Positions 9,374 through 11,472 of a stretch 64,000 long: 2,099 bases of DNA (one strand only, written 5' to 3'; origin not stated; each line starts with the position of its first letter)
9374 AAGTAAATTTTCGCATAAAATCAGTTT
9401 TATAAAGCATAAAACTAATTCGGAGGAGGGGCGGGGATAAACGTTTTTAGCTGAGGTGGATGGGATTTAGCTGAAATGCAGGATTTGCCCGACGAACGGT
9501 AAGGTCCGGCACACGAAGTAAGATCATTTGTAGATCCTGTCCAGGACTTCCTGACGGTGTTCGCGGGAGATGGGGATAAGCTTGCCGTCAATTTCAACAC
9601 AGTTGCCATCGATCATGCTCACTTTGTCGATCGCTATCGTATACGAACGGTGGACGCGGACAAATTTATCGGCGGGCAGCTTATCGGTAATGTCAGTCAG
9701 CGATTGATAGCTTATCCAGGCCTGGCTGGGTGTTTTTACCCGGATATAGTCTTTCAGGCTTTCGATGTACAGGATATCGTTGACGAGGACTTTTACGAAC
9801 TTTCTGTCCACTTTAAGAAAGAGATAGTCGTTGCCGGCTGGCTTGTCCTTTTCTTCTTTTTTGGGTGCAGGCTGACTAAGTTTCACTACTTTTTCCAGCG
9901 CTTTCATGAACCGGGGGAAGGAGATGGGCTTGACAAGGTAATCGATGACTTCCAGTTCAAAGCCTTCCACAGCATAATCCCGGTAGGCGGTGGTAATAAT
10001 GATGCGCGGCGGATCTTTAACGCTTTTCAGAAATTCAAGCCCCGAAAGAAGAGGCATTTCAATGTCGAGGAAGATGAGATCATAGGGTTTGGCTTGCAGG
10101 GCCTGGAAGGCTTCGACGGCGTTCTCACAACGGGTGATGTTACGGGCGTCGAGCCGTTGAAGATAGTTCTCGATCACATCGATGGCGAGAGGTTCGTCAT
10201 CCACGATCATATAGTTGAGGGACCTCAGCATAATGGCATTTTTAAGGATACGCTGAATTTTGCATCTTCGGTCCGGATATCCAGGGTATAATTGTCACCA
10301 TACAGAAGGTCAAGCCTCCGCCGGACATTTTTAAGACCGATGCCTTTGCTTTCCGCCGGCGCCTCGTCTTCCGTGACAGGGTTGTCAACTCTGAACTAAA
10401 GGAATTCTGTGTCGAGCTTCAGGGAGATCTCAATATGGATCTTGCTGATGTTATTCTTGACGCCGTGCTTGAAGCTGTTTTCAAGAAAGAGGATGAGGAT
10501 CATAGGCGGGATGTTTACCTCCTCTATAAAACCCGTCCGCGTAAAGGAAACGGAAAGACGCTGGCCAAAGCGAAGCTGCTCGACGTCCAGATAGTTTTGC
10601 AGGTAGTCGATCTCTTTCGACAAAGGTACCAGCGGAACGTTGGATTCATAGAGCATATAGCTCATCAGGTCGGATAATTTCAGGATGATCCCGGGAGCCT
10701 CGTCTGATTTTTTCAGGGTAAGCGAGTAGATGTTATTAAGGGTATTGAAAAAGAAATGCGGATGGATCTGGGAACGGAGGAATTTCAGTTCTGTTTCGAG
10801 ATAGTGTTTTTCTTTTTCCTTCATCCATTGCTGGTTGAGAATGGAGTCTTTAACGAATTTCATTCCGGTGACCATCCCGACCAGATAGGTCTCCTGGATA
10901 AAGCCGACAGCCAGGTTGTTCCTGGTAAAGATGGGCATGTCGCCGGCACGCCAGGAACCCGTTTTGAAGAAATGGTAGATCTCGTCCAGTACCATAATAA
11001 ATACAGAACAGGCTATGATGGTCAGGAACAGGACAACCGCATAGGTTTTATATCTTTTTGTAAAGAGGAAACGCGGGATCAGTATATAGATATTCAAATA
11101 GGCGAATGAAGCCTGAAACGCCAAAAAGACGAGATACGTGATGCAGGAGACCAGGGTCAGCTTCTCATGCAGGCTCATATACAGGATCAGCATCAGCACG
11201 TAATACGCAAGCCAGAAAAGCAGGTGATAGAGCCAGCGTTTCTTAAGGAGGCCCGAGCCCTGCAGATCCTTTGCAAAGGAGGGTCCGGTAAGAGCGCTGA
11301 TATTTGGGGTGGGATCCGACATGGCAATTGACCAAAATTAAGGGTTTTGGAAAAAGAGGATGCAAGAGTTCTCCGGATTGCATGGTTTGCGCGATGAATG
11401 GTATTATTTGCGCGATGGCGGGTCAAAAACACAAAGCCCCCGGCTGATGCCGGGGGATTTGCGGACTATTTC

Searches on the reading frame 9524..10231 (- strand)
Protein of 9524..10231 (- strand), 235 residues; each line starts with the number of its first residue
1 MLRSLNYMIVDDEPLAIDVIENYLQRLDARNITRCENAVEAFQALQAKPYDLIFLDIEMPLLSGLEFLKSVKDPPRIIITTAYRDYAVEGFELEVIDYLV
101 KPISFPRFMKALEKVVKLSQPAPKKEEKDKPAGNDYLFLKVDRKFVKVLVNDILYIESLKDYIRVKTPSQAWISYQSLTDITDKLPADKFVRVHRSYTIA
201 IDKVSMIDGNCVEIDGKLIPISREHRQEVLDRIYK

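Call 63: search_protein_families(library=pfam, proteins=[window:9524-10231:-], max_evalue=0.001)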
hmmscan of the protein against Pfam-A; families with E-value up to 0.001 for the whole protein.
window:9524-10231:- (235 aa): 2 families
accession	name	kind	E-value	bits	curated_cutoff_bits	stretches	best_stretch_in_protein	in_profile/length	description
PF00072.30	Response_reg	-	8.1e-22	77.9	30.2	1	8-112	2-110/111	Response regulator receiver domain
PF04397.21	LytTR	-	6.9e-17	61.9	22.6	1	144-229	2-93/98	LytTr DNA-binding domain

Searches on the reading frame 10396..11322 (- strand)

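Call 63: search_protein_families(library=pfam, proteins=[window:10396-11322:-], max_evalue=0.001)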
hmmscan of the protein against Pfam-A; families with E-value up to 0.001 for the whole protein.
window:10396-11322:- (308 aa): 1 family
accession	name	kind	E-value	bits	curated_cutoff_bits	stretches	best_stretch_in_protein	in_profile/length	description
PF06580.19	His_kinase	-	9.6e-27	93.5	25.2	1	177-256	1-81/81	Histidine kinase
